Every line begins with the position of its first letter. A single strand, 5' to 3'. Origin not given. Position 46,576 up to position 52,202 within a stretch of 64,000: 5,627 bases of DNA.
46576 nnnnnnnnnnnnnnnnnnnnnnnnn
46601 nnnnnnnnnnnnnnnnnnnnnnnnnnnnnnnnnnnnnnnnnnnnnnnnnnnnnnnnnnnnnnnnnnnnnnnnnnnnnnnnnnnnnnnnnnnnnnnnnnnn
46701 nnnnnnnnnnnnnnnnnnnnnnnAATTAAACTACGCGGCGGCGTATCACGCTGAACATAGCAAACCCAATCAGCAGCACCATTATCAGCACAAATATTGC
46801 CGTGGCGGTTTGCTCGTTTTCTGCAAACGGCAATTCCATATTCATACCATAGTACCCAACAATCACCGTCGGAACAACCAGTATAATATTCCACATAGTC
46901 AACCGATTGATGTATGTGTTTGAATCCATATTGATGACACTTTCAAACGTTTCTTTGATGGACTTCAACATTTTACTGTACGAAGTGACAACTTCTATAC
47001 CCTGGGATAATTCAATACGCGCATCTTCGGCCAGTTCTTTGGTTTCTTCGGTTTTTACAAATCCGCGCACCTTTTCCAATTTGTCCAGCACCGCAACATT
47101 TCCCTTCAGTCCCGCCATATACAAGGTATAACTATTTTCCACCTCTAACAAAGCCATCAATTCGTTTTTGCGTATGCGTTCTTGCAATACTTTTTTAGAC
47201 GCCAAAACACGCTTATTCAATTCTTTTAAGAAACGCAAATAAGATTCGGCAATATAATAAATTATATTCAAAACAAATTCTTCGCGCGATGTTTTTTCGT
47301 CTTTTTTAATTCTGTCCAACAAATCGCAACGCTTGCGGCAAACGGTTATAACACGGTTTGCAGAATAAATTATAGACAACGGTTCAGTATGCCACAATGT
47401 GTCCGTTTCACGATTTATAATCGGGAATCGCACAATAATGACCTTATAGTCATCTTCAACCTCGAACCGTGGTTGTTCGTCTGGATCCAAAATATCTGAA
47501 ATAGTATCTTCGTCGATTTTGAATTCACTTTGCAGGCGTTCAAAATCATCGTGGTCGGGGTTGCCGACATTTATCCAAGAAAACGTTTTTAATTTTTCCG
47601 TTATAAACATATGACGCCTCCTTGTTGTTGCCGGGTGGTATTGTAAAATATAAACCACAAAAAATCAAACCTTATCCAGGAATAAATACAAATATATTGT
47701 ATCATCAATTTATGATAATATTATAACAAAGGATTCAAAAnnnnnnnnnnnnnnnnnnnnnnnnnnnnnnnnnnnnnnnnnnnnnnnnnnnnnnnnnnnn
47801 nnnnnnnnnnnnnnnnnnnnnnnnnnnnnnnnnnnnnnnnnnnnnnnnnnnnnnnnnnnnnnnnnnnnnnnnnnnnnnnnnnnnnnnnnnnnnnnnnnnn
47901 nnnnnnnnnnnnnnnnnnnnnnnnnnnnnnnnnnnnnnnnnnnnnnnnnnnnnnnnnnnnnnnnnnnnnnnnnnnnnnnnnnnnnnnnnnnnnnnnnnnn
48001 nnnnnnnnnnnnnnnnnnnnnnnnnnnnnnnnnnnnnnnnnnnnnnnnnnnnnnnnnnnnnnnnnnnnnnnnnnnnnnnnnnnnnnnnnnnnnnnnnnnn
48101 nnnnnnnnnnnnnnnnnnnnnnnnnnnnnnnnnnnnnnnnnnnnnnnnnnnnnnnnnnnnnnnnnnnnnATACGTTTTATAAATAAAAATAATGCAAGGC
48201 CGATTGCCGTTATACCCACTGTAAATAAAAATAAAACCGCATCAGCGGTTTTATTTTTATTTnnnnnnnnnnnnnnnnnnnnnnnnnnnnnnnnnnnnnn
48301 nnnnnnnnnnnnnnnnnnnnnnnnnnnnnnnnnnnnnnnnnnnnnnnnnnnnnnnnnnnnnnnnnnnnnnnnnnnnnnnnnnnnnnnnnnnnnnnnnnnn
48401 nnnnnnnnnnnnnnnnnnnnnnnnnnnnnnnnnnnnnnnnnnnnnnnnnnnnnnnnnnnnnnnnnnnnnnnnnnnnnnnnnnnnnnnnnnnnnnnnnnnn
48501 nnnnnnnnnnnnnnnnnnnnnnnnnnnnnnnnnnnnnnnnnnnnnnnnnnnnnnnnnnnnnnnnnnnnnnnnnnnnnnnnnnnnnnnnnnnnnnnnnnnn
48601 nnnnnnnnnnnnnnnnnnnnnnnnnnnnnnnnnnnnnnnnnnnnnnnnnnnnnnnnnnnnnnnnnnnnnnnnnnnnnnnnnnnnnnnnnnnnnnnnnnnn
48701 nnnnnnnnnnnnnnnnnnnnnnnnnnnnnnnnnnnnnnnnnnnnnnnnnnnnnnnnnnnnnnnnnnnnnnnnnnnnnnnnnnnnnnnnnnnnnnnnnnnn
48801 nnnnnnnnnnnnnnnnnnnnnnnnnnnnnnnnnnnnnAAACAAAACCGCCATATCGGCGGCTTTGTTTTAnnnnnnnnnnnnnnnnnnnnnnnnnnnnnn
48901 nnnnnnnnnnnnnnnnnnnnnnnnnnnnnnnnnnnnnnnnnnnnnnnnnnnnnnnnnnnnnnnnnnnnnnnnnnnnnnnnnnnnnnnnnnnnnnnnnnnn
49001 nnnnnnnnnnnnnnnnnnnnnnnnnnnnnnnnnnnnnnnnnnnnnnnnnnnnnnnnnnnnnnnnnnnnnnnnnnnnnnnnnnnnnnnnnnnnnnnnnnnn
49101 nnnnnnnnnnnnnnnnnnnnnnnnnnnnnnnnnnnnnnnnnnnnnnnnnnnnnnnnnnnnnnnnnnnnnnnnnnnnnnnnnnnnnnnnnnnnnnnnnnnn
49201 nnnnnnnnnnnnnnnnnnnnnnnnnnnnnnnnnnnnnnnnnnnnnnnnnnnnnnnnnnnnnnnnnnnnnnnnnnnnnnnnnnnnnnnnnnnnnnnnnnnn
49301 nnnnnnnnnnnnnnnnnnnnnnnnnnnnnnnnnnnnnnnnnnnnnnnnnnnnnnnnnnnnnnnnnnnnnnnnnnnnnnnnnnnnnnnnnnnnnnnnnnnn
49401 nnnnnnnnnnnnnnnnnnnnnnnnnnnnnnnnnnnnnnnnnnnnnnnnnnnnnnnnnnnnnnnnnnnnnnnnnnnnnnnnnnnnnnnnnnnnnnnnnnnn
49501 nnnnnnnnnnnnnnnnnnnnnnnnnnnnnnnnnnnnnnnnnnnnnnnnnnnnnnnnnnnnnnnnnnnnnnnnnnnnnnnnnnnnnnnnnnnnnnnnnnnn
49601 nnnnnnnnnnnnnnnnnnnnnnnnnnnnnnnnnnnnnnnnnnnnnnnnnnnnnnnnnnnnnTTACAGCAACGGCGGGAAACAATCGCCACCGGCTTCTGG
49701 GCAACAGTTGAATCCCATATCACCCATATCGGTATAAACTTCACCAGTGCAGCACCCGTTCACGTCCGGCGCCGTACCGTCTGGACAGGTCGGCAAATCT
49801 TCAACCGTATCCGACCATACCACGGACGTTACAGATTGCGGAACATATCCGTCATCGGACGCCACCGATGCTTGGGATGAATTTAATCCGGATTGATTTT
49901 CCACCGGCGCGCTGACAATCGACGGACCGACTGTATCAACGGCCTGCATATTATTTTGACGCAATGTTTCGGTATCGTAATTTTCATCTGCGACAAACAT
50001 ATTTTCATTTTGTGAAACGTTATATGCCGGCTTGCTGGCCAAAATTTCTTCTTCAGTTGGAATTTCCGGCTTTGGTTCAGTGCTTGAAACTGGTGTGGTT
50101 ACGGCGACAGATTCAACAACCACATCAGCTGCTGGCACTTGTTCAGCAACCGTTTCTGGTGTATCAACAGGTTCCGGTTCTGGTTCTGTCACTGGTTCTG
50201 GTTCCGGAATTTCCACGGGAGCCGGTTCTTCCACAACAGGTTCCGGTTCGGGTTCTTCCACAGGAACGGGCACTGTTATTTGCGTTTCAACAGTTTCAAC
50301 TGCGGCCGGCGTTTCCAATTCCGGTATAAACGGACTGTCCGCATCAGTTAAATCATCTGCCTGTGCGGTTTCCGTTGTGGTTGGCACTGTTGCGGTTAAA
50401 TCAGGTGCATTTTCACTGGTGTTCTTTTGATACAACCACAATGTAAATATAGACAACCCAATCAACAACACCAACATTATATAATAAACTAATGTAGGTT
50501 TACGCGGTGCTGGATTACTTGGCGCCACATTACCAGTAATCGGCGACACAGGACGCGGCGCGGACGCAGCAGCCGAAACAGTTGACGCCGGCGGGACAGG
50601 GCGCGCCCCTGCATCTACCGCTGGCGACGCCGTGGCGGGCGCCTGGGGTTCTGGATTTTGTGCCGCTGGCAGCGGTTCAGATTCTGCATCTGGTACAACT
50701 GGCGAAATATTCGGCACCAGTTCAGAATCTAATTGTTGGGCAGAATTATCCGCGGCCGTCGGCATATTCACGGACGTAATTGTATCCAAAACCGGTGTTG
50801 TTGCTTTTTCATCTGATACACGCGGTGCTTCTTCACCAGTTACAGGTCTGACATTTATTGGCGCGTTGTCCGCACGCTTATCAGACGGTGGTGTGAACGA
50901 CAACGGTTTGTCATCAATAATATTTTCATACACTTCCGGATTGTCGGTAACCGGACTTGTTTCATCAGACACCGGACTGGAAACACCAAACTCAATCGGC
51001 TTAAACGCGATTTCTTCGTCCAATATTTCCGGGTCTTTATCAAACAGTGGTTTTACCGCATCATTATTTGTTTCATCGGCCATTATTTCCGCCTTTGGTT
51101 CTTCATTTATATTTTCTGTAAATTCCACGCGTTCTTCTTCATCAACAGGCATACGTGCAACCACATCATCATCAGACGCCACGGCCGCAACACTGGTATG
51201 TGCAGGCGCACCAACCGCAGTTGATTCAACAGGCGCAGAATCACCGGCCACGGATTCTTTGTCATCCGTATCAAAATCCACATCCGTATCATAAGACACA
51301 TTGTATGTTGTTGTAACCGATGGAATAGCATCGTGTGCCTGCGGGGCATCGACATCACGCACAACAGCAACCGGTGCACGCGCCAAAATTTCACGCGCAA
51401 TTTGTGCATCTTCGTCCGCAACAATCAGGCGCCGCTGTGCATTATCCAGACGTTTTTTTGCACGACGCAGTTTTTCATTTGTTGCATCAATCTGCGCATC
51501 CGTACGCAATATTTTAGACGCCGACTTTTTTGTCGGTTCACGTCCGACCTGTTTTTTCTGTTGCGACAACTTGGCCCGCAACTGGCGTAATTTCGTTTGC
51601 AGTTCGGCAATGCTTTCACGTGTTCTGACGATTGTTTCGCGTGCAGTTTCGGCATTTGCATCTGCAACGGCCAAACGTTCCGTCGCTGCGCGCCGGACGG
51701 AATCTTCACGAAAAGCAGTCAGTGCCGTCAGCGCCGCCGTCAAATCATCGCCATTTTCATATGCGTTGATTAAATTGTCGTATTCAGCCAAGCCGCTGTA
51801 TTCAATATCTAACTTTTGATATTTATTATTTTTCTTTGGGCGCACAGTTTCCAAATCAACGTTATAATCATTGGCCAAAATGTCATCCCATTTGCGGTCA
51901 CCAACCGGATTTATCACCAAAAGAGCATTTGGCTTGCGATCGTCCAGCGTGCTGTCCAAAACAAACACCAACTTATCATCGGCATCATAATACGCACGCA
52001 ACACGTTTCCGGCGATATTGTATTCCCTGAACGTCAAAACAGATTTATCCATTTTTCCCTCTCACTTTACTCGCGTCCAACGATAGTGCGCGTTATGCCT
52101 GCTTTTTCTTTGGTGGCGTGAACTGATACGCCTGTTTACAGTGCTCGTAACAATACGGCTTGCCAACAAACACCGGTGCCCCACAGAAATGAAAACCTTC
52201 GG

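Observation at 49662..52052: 796-aa coiled-coil, single-transmembrane, Pro-Glu-repeat protein encoded directly downstream of gcrA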

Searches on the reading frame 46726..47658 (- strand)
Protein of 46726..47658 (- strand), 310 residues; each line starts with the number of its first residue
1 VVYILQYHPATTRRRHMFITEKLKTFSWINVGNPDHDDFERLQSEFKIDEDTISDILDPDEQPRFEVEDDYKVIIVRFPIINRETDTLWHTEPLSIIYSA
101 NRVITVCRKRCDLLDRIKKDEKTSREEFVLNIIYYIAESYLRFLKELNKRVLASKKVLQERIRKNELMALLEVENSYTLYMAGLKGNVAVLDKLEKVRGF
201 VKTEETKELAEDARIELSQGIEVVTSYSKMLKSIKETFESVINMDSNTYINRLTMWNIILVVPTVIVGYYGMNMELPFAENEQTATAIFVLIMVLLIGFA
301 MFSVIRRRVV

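Call 3: search_protein_families(library=pfam, proteins=[window:46726-47658:-], max_evalue=0.1)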
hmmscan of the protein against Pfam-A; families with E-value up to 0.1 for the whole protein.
window:46726-47658:- (310 aa): 5 families
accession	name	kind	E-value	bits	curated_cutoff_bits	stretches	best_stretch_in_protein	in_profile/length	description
PF01544.23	CorA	-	1.8e-48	165.8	27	1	25-305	3-291/292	CorA-like Mg2+ transporter protein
PF20990.2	DUF2207_C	-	2.3e-05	24.6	33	1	121-307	24-187/247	Predicted membrane protein (DUF2207) C-terminal domain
PF24689.1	TriTu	-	0.0078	16.5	27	1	214-257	11-51/91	Immunity protein TriTu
PF04756.19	OST3_OST6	-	0.0095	15.8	27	1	207-307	110-206/294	OST3 / OST6 family, transporter family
PF02673.24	BacA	-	0.017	15.3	33.4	1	210-304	40-130/257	Bacitracin resistance protein BacA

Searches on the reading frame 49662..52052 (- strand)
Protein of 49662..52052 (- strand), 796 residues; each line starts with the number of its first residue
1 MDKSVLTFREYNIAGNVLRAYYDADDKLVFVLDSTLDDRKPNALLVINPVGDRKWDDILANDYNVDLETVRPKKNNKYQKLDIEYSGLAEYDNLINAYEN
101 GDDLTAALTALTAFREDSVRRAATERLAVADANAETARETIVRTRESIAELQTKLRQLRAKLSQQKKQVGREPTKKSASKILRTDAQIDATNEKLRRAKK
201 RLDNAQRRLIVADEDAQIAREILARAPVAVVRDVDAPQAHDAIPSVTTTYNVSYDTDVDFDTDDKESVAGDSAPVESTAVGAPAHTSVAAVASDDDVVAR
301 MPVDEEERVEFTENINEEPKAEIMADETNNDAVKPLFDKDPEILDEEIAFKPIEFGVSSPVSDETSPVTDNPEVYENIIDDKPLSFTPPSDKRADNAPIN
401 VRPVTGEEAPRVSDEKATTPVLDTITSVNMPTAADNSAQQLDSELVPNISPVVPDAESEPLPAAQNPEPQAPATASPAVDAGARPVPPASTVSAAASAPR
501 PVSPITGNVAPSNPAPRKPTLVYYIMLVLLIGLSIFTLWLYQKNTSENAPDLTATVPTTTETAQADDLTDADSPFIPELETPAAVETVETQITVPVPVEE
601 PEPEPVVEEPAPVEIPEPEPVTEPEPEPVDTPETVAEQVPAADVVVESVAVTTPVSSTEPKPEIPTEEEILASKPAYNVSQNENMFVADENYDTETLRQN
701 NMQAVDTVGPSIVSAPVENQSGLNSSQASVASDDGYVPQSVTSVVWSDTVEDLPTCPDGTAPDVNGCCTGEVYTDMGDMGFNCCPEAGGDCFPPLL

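Call 3: search_protein_families(library=pfam, proteins=[window:49662-52052:-], max_evalue=0.1)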
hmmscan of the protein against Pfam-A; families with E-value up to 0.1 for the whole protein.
window:49662-52052:- (796 aa): 2 families
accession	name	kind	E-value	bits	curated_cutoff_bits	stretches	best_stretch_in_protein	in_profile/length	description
PF14817.11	HAUS5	-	0.029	13.6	25.6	1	124-220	69-164/643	HAUS augmin-like complex subunit 5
PF08700.17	VPS51_Exo84_N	-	0.069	13.7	24.2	0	142-171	54-83/87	Vps51/EXO84/COG1 N-terminal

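Call 4: search_protein_families(library=ncbifam, proteins=[window:49662-52052:-], max_evalue=0.1)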
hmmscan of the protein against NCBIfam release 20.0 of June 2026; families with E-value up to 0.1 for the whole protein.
window:49662-52052:- (796 aa): 11 families
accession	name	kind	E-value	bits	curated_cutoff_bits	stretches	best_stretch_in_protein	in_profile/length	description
TIGR04526.1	predic_Ig_block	subfamily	0.00069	18.7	150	1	524-705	11-187/693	putative immunoglobulin-blocking virulence protein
NF038350.1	taxis_HmpF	equivalog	0.0012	17.3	200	1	121-221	200-302/553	pilus motility taxis protein HmpF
NF045780.1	TrlF_fam_ATP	equivalog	0.0019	17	350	1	110-224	433-550/944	TrlF family AAA-like ATPase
NF003034.1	PRK03918.1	equivalog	0.0027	15.7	700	1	98-209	584-696/878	DNA double-strand break repair ATPase Rad50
TIGR02168.1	SMC_prok_B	equivalog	0.0084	13.9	567.35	1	117-225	364-474/1181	chromosome segregation protein SMC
TIGR01000.1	bacteriocin_acc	subfamily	0.0094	14.9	258.85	1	82-217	183-315/457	bacteriocin secretion accessory protein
TIGR00414.1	serS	equivalog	0.022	13.8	301.65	1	125-209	16-99/418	serine--tRNA ligase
NF045487.1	ASRP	equivalog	0.024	13.3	300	1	111-208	161-444/593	archaea-specific SMC-related protein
NF003409.0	PRK04778.1-3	equivalog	0.056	12.2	562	0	76-170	50-142/570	septation ring formation regulator EzrA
TIGR01069.2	mutS2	equivalog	0.064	11.6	400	1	125-214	523-608/790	endonuclease MutS2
TIGR02169.1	SMC_prok_A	equivalog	0.08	10.6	729.4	0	104-211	391-502/1165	chromosome segregation protein SMC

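Call 8: find_homologous_proteins(query=window:49662-52052:-, max_evalue=0.001)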
Query window:49662-52052:- (796 aa): 684 proteins with E <= 0.001 among 8000 candidates; the best 120 are listed.
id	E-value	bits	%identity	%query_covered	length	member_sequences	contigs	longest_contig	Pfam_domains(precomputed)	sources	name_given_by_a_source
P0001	0.0e+0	1694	99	100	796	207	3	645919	-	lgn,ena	-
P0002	0.0e+0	1042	64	100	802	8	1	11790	-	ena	-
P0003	2.0e-292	991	61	100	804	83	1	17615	-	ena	-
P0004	1.3e-291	988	62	100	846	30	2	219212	-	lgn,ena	-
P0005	1.0e-280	952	60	100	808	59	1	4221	-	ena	-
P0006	5.7e-271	920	59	100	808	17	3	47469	-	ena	-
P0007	1.0e-265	902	96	57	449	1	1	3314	-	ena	-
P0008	7.8e-257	873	56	100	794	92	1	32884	-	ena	-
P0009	1.0e-245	836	58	100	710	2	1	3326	-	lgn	-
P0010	8.2e-245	833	58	100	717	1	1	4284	-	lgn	-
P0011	3.6e-244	831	57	100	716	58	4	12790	-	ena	-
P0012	5.3e-244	831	58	100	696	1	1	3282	-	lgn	-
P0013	5.5e-244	830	58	100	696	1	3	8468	-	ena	-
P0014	1.8e-243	829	58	100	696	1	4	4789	-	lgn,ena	-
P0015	2.7e-243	828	58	100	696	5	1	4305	-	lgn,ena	-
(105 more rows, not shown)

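Call 11: find_related_loci(query=A1, collection=genome_contigs, flank=6000)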
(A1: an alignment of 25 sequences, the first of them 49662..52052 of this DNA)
Query A1 (796 aa) in genome_contigs; peptide patterns used: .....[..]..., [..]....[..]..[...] (x = any residue, [..] = any of these).
298 stretches matched a pattern; 280 encode a relative of the query (tblastn E <= 1e-3); the best 80 are kept; 80 distinct loci.
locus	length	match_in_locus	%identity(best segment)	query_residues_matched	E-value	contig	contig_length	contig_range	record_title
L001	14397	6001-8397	64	1-796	0e+0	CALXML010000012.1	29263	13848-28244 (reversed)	MAG: uncultured Alphaproteobacteria bacterium isolate BRZ_KL__bin36 genome assembly, contig: BRZ_KL__NODE_1514_length_29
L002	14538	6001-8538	63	1-796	0e+0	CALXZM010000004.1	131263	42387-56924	MAG: uncultured Alphaproteobacteria bacterium isolate BRZ_LB__bin18 genome assembly, contig: BRZ_LB__NODE_140_length_131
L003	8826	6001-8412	61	1-796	0e+0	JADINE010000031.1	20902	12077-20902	MAG: Candidatus Enterousia excrementavium isolate B1-16210 B1M03__C268815_L20902_SRR9113712, whole genome shotgun sequen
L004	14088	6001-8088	58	1-796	0e+0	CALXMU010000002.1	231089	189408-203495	MAG: uncultured Alphaproteobacteria bacterium isolate BRZ_MD__bin57 genome assembly, contig: BRZ_MD__NODE_45_length_2310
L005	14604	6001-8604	54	1-796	0e+0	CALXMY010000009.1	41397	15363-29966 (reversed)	MAG: uncultured Alphaproteobacteria bacterium isolate BRZ_RP__bin67 genome assembly, contig: BRZ_RP__NODE_1237_length_41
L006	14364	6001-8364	58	1-796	0e+0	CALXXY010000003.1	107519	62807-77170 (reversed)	MAG: uncultured Alphaproteobacteria bacterium isolate BRZ_PP__bin55 genome assembly, contig: BRZ_PP__NODE_270_length_107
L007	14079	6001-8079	54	6-796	0e+0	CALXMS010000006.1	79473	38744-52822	MAG: uncultured Alphaproteobacteria bacterium isolate BRZ_MB__bin43 genome assembly, contig: BRZ_MB__NODE_498_length_794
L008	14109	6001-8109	57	1-796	0e+0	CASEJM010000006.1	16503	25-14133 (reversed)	uncultured proteobacterium isolate Batch3_idba_bin.193 genome assembly, contig: Batch3_idba_bin.193.fa_k87_1821557, whol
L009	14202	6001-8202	51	4-796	0e+0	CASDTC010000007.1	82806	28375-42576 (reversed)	uncultured proteobacterium isolate T11_L1_319319_idba_bin.126 genome assembly, contig: T11_L1_319319_idba_bin.126.fa_sca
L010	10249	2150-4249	53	1-796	0e+0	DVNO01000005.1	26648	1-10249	MAG TPA_asm: Candidatus Enterousia avicola isolate CHK136-897 CHK136__C33677_L26648_ERR2241905, whole genome shotgun seq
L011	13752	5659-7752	51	4-796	0e+0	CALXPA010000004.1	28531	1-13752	MAG: uncultured Alphaproteobacteria bacterium isolate BRZ_SB__bin57 genome assembly, contig: BRZ_SB__NODE_2368_length_28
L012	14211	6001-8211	49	4-796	0e+0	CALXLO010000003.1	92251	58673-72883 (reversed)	MAG: uncultured Alphaproteobacteria bacterium isolate BRZ_DB__bin25 genome assembly, contig: BRZ_DB__NODE_214_length_922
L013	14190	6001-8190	50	3-796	0e+0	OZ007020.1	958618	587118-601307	MAG: uncultured Alphaproteobacteria bacterium isolate 6730_HET_VAC_contig_11916_metaflye_circ MAG genome assembly, chrom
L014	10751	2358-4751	59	1-796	0e+0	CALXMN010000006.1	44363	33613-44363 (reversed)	MAG: uncultured Alphaproteobacteria bacterium isolate BRZ_KQ__bin82 genome assembly, contig: BRZ_KQ__NODE_1625_length_44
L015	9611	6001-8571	45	4-796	0e+0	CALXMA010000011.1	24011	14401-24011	MAG: uncultured Alphaproteobacteria bacterium isolate BRZ_IT__bin13 genome assembly, contig: BRZ_IT__NODE_2126_length_24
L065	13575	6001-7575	46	6-560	8e-124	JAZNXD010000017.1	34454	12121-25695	MAG: Candidatus Enterousia sp. isolate T1900044780_TS20190246.MAGScoT_cleanbin_000045 SGB_2551_k141_1247132, whole genom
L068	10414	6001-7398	47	2-549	4e-122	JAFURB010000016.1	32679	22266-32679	MAG: Alphaproteobacteria bacterium isolate RGIG4748 Roe_deer_Rectum.Co__c2471508, whole genome shotgun sequence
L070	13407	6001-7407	45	4-549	7e-121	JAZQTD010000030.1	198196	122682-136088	MAG: Candidatus Enterousia sp. isolate T1900045192_TC20190188.MAGScoT_cleanbin_000014 SGB_5297_k141_2145953, whole genom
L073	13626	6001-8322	43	6-795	2e-118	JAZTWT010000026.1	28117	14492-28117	MAG: Candidatus Enterousia sp. isolate T1900045332_YK20190021.MAGScoT_cleanbin_000044 SGB_6541_k141_2142448, whole genom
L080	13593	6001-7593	45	6-576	2e-111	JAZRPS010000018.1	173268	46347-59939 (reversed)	MAG: Candidatus Enterousia sp. isolate T1900045373_YK20190063.MAGScoT_cleanbin_000025 SGB_6863_k141_1913895, whole genom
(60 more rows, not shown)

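Call 66: search_protein_families(library=padloc, proteins=[window:49662-52052:-], max_evalue=0.01)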
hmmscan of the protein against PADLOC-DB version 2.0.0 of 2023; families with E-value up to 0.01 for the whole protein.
window:49662-52052:- (796 aa): 4 families
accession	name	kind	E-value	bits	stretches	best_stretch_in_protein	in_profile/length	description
PDLC00553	JetC2|JetC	-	0.00018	17.6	1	94-296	849-1039/1361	DUF3584 domain; MukB-like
PDLC03863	LmuB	-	0.0005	16.9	1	117-270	340-497/610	-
PDLC00550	JetC2|JetC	-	0.0014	14.4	1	66-223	801-959/1355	DUF3584 domain; MukB-like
PDLC00551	JetC2|JetC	-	0.0036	13.2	1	78-220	819-962/1365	DUF3584 domain; MukB-like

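Call 67: search_protein_families(library=phrogs, proteins=[window:49662-52052:-], max_evalue=0.01)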
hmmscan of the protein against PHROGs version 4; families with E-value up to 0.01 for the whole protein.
window:49662-52052:- (796 aa): 1 family
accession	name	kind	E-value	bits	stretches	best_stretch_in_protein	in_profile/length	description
phrog_167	-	tail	9.6e-05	21.2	1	73-211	163-273/1555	tail length tape measure protein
